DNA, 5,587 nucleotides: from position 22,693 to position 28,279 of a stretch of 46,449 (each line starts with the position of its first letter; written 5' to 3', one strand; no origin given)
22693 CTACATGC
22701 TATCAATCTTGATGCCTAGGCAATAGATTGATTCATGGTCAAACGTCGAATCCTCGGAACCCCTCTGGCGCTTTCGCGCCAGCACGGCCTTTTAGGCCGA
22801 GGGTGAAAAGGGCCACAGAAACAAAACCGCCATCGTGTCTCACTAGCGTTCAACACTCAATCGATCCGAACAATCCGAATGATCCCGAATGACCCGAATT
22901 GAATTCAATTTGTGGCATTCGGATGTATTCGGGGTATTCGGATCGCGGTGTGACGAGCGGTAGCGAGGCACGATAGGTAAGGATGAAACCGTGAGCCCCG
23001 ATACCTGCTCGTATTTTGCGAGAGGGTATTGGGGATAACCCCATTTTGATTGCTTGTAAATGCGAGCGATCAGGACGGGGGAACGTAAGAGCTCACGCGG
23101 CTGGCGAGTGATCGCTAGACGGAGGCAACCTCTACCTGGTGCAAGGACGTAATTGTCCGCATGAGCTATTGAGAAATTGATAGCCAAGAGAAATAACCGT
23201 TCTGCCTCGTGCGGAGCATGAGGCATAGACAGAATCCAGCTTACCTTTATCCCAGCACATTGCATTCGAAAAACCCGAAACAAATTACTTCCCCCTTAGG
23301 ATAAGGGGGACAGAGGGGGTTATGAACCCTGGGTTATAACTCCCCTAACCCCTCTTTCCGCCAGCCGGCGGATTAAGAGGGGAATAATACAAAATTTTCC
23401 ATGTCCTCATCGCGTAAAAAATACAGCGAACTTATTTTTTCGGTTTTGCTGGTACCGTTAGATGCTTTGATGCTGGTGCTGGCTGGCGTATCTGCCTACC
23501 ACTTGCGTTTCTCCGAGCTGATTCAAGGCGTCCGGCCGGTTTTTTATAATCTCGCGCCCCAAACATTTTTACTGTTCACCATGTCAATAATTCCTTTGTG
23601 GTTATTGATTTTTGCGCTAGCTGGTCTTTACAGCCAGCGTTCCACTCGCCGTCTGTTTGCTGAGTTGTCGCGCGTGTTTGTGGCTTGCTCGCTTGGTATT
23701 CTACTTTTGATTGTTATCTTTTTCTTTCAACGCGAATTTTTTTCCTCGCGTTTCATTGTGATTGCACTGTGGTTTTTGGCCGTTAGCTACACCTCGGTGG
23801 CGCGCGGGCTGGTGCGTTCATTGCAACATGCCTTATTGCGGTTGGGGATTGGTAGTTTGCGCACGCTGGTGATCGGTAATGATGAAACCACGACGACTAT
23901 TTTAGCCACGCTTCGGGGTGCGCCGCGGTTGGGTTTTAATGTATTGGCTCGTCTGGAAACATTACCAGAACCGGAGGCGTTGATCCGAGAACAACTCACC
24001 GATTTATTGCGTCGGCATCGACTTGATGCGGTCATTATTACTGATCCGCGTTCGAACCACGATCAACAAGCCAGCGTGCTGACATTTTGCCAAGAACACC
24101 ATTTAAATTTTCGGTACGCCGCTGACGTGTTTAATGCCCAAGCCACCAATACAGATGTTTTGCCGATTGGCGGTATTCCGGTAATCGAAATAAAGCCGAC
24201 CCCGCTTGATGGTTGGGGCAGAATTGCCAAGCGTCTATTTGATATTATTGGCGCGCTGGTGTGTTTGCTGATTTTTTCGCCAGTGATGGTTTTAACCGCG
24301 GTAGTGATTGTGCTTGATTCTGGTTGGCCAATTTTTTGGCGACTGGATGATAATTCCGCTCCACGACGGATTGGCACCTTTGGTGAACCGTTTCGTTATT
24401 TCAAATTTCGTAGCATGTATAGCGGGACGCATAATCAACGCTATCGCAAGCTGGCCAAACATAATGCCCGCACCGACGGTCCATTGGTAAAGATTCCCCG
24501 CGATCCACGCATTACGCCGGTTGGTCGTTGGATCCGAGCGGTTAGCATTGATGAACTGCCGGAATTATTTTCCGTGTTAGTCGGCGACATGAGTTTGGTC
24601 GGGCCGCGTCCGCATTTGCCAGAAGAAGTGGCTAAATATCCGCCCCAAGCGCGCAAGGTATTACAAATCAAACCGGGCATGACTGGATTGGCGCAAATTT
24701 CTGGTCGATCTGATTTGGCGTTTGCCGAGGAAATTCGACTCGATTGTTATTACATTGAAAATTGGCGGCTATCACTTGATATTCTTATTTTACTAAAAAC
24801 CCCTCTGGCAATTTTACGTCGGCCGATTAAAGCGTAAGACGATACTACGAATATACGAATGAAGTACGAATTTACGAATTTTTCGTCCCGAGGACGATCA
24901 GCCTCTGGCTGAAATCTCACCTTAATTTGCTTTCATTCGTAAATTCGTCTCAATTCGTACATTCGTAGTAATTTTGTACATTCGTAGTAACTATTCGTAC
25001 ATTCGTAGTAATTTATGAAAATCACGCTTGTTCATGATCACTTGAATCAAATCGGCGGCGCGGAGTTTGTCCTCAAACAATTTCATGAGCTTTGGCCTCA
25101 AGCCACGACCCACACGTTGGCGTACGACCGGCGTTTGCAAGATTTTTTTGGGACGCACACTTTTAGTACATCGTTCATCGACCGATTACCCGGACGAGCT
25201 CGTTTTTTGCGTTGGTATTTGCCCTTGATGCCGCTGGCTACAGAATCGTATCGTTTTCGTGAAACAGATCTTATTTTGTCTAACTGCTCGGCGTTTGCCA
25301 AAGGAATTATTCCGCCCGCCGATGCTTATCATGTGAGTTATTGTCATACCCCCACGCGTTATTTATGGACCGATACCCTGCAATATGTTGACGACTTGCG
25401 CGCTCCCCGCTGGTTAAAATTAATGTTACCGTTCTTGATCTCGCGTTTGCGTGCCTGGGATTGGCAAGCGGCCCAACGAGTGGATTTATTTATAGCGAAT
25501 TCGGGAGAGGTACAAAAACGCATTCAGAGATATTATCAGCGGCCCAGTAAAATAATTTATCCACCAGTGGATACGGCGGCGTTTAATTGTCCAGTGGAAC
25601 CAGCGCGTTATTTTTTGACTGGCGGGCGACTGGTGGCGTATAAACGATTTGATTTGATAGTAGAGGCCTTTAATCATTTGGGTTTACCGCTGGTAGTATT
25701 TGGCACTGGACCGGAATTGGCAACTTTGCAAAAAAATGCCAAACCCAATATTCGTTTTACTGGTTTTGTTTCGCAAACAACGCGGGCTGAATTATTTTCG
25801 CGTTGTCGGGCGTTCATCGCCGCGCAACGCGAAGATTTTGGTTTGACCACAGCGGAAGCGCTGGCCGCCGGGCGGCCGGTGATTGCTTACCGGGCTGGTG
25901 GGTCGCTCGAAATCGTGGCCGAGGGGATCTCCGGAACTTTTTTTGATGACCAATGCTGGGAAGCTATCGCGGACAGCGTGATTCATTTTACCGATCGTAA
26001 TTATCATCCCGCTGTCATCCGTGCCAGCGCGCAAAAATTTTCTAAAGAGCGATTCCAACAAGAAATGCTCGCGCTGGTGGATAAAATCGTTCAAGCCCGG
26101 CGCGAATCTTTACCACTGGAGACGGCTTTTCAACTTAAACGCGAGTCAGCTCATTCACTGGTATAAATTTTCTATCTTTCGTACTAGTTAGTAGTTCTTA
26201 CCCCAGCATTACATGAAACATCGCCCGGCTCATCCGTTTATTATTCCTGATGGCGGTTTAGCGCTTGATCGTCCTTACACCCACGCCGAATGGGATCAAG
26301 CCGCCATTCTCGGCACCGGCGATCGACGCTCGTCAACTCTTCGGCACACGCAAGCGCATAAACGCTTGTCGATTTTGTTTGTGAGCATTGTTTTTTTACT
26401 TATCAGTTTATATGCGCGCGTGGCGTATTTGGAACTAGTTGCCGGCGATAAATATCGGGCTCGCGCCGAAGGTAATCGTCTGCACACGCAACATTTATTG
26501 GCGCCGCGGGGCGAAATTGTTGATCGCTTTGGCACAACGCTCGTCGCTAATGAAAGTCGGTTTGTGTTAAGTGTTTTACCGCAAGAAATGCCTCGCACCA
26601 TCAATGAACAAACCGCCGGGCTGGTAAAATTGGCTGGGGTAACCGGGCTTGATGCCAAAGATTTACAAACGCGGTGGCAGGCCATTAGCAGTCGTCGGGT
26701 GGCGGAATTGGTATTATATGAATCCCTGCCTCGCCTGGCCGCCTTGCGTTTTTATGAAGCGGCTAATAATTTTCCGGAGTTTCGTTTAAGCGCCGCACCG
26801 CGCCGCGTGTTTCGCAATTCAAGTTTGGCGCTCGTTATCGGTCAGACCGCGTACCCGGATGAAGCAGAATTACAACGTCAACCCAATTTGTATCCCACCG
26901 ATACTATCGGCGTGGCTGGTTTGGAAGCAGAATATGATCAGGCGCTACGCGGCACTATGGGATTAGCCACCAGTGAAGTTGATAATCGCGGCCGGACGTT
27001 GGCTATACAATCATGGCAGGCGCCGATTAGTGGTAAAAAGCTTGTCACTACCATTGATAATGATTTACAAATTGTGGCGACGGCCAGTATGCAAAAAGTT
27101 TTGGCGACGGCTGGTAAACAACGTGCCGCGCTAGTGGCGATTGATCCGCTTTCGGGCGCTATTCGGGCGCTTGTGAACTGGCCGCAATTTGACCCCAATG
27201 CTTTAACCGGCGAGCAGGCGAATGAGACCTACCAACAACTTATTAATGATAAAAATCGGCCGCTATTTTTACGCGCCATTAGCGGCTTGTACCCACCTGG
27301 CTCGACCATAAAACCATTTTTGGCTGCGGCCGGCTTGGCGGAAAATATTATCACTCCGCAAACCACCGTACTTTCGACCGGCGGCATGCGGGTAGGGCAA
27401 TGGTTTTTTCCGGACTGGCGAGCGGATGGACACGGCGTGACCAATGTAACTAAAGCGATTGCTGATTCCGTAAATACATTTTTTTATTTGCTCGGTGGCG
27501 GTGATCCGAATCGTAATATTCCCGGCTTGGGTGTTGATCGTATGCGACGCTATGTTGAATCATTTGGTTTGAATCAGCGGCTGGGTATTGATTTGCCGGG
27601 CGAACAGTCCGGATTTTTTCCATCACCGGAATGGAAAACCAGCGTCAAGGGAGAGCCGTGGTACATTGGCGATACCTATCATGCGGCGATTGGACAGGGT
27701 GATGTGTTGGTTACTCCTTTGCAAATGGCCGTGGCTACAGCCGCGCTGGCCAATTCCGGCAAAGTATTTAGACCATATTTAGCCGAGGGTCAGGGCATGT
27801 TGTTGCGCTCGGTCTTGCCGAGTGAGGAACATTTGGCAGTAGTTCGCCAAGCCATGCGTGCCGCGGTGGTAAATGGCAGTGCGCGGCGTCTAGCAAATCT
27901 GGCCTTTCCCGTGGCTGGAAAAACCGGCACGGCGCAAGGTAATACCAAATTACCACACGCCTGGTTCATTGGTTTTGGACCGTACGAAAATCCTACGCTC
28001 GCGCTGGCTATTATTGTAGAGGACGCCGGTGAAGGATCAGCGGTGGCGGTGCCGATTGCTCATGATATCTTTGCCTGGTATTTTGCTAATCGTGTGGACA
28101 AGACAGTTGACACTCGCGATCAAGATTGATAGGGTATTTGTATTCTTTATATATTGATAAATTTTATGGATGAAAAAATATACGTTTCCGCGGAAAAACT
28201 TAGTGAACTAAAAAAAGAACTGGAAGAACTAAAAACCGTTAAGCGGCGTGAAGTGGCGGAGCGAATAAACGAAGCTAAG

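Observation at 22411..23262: RNase P RNA about twice the normal length, expanded by hairpin-repeat insertions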

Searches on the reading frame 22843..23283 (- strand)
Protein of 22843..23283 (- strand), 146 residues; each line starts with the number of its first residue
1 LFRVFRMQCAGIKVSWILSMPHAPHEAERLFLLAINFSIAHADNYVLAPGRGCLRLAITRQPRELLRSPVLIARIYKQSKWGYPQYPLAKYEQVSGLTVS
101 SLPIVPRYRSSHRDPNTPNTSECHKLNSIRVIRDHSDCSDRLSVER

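Call 39: find_encoding_contigs(protein=window:22843-23283:-, flank=3000, max_places=10)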
Protein window:22843-23283:- (146 aa): no gene with exactly this product is on record in the collection.

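Call 40: find_encoding_contigs(protein=window:22843-23265:-, flank=3000, max_places=10)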
Protein window:22843-23265:- (140 aa): no gene with exactly this product is on record in the collection.

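Call 55: search_protein_families(library=pfam, proteins=[window:22843-23283:-])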
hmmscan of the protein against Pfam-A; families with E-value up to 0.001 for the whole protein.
window:22843-23283:- (146 aa): 0 families
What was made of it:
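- Tried and rejected: A protein-coding antisense ORF: no family match (call 55).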

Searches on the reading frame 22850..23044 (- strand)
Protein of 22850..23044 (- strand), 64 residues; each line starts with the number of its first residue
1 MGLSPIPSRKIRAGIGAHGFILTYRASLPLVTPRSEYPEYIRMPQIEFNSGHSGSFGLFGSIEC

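Call 50: find_encoding_contigs(protein=window:22850-23044:-, flank=3000, max_places=10)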
Protein window:22850-23044:- (64 aa): no gene with exactly this product is on record in the collection.
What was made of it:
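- Tried and rejected: Exact look-ups of spurious ORFs (146, 140 and 64 aa) were not on record (calls 39, 40, 50).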

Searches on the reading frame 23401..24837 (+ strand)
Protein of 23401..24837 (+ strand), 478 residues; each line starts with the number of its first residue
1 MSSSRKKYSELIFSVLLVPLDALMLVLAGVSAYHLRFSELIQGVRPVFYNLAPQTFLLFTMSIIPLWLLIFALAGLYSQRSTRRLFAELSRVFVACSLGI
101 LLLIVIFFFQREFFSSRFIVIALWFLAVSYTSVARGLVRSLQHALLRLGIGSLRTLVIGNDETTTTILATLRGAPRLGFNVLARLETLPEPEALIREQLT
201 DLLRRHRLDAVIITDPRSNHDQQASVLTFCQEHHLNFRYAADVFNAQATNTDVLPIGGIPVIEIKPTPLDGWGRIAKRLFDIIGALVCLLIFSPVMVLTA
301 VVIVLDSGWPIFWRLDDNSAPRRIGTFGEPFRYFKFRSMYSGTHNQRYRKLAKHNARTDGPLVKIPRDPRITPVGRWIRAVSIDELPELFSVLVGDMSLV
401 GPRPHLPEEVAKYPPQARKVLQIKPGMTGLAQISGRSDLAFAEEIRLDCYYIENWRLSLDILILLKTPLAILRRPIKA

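Call 8: search_protein_families(library=pfam, proteins=[window:23401-24837:+])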
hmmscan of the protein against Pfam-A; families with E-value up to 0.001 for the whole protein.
window:23401-24837:+ (478 aa): 3 families
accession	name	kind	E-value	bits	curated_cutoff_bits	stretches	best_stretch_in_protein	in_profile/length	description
PF02397.22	Bac_transf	-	5.8e-57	192.6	27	1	277-472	1-178/179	Bacterial sugar transferase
PF13727.12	CoA_binding_3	-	1.4e-11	45.2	25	1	73-240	2-174/175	CoA-binding domain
PF04987.19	PigN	-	0.00061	19.1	25.4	1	47-168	71-198/456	Phosphatidylinositolglycan class N (PIG-N)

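Call 11: find_encoding_contigs(protein=window:23401-24837:+, flank=6000, max_places=10)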
Protein window:23401-24837:+ (478 aa): 2 contigs read that carry it; 2 places shown.
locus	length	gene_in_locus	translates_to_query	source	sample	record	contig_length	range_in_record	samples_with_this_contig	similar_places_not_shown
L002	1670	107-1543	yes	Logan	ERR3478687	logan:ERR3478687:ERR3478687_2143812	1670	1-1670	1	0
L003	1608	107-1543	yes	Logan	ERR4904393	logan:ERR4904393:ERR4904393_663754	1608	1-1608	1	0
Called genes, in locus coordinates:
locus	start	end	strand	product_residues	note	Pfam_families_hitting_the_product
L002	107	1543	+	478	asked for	PF13727:CoA_binding_3, PF02397:Bac_transf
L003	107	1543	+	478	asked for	PF13727:CoA_binding_3, PF02397:Bac_transf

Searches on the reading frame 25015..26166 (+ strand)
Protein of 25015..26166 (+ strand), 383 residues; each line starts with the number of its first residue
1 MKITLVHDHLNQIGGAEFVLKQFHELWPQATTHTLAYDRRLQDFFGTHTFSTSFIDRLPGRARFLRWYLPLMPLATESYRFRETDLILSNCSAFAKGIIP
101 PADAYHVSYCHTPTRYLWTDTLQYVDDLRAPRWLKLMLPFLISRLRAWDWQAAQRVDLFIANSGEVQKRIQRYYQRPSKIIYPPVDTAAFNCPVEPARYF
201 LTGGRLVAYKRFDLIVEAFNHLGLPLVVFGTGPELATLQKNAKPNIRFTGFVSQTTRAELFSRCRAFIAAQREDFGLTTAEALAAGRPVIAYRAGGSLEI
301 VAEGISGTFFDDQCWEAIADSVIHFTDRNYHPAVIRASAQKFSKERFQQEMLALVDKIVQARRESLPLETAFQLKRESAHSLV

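Call 8: search_protein_families(library=pfam, proteins=[window:25015-26166:+])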
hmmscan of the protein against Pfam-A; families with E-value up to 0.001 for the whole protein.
window:25015-26166:+ (383 aa): 5 families
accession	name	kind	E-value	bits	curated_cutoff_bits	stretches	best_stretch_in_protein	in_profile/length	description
PF00534.26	Glycos_transf_1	-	1.5e-23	83.6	26.4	1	197-340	15-170/172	Glycosyl transferases group 1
PF13692.12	Glyco_trans_1_4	-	1.9e-19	70.8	27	1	199-324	3-138/142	Glycosyl transferases group 1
PF13439.12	Glyco_transf_4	-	2.1e-07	31.6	28.5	1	14-188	2-169/170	Glycosyltransferase Family 4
PF13524.12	Glyco_trans_1_2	-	8.6e-05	23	25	1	215-342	5-125/144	Glycosyl transferase-like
PF20706.3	GT4-conflict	-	0.00091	18.7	26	0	267-317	285-328/385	Family 4 Glycosyltransferase in conflict systems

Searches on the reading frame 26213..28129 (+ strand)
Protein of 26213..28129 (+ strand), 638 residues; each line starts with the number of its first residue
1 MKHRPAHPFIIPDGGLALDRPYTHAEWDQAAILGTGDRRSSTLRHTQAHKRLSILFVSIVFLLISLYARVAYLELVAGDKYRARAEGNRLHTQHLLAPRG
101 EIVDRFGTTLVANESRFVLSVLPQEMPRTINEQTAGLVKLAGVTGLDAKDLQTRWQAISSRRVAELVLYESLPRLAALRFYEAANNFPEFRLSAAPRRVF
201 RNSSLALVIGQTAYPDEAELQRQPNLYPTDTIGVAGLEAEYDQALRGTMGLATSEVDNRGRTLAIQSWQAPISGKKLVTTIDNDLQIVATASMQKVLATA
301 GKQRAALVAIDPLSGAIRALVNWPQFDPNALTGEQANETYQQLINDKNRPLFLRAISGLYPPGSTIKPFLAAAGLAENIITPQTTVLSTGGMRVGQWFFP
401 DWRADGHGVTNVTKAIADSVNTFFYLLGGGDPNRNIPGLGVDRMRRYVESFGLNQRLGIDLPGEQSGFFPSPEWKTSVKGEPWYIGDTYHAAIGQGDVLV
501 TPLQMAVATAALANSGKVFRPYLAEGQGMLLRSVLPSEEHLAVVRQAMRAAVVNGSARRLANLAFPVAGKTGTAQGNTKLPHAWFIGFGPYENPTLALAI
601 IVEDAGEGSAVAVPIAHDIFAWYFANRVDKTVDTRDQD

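Call 8: search_protein_families(library=pfam, proteins=[window:26213-28129:+])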
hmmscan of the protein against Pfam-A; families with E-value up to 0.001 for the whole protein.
window:26213-28129:+ (638 aa): 2 families
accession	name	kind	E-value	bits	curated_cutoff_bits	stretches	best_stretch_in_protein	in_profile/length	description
PF00905.27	Transpeptidase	-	1.9e-55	188.6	22.1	1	306-620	2-298/299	Penicillin binding protein transpeptidase domain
PF03717.20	PBP_dimer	-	2.2e-25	90.6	24.4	1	97-263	4-176/180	Penicillin-binding Protein dimerisation domain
